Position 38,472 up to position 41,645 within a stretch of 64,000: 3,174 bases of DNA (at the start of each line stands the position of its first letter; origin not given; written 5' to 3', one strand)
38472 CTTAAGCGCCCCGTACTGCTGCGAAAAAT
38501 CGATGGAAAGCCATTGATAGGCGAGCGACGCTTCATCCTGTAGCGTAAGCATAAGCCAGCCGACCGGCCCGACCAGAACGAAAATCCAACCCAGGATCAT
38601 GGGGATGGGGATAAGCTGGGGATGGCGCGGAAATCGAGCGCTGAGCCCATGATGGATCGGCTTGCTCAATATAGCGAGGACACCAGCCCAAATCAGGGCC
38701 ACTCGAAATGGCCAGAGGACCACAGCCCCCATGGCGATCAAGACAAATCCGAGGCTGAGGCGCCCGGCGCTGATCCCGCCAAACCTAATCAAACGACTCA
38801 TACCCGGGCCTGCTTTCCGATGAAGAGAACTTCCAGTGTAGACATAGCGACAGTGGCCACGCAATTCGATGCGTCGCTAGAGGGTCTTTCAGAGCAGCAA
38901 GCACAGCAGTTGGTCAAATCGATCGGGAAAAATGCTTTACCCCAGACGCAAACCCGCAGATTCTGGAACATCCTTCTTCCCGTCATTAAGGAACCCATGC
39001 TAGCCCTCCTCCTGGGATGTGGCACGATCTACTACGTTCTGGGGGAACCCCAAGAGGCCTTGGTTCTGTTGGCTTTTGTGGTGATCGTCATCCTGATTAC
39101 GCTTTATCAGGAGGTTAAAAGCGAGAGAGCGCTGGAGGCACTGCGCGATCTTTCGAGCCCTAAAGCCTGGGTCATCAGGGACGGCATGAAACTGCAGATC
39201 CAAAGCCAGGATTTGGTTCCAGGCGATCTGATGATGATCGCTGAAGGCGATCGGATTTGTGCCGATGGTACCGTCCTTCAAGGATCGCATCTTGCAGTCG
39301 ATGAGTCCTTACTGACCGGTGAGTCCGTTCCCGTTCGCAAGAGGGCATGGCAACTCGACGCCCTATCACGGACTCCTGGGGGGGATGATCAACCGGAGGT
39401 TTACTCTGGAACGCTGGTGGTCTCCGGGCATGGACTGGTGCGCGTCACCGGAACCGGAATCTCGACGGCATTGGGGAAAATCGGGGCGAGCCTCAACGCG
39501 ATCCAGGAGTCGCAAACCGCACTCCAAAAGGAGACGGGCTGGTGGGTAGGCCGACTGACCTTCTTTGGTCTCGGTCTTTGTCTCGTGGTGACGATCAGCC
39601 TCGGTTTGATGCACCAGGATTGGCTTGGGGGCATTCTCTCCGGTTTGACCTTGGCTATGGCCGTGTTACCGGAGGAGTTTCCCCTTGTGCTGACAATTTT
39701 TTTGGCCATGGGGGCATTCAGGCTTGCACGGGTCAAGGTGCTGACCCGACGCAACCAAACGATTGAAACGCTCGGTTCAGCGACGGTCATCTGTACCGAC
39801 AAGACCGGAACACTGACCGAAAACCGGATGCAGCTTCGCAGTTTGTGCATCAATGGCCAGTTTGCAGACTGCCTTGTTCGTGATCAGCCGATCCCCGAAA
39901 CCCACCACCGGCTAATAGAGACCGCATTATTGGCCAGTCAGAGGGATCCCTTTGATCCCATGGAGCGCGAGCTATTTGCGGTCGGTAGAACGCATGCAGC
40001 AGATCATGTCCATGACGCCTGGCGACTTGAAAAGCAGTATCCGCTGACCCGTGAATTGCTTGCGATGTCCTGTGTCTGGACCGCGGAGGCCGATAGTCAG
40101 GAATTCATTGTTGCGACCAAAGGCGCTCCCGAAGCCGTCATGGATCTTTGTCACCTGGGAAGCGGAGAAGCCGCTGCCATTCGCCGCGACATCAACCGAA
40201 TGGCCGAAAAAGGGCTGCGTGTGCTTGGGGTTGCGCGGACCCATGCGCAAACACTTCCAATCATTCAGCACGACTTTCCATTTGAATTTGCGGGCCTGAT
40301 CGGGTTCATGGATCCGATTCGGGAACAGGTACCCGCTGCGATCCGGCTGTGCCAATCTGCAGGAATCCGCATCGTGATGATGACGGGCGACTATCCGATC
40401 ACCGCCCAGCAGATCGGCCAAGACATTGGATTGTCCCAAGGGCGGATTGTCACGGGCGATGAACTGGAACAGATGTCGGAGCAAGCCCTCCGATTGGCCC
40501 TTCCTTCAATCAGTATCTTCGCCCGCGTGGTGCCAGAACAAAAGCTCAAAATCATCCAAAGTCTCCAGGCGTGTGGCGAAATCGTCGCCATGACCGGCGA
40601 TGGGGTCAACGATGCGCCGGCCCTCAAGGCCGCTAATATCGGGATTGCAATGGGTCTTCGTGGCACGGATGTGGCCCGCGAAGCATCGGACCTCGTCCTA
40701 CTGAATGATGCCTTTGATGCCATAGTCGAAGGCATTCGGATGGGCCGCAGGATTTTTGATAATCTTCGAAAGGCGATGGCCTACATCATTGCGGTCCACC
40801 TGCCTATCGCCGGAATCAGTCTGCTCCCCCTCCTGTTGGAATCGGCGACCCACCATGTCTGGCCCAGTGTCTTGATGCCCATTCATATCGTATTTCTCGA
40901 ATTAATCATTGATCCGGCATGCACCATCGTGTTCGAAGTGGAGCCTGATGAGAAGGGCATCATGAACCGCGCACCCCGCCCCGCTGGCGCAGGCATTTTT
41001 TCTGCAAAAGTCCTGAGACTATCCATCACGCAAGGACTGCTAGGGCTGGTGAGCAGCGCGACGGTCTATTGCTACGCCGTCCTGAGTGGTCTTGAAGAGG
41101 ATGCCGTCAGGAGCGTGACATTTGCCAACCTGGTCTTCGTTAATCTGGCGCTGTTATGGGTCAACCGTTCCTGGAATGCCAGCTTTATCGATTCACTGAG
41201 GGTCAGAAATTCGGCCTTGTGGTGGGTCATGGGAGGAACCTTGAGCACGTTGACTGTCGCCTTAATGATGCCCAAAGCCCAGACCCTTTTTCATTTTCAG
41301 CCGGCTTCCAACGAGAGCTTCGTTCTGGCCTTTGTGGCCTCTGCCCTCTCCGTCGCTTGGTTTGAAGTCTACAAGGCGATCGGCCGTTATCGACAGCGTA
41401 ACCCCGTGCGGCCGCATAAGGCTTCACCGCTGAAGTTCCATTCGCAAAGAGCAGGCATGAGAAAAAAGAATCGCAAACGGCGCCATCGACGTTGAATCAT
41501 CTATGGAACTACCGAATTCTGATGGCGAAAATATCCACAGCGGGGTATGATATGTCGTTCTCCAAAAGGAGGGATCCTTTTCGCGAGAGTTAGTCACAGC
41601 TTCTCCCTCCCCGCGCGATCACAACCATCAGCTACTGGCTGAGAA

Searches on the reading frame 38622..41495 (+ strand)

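Call 42: search_protein_families(library=pfam, proteins=[window:38622-41495:+], max_evalue=0.00001)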
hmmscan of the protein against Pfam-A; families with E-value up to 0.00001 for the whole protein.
window:38622-41495:+ (957 aa): 4 families
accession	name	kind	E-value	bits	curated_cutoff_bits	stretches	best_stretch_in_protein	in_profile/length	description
PF00122.25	E1-E2_ATPase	-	3.9e-44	150.8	28.1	1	177-370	2-180/181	E1-E2 ATPase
PF00689.26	Cation_ATPase_C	-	3.8e-31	108.6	27.3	1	748-920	1-175/175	Cation transporting ATPase, C-terminus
PF00702.32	Hydrolase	-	8.9e-16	59.3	26.4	1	389-672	3-191/191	haloacid dehalogenase-like hydrolase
PF00690.31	Cation_ATPase_N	-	2e-10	40.6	20.4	1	72-136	3-68/69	Cation transporter/ATPase, N-terminus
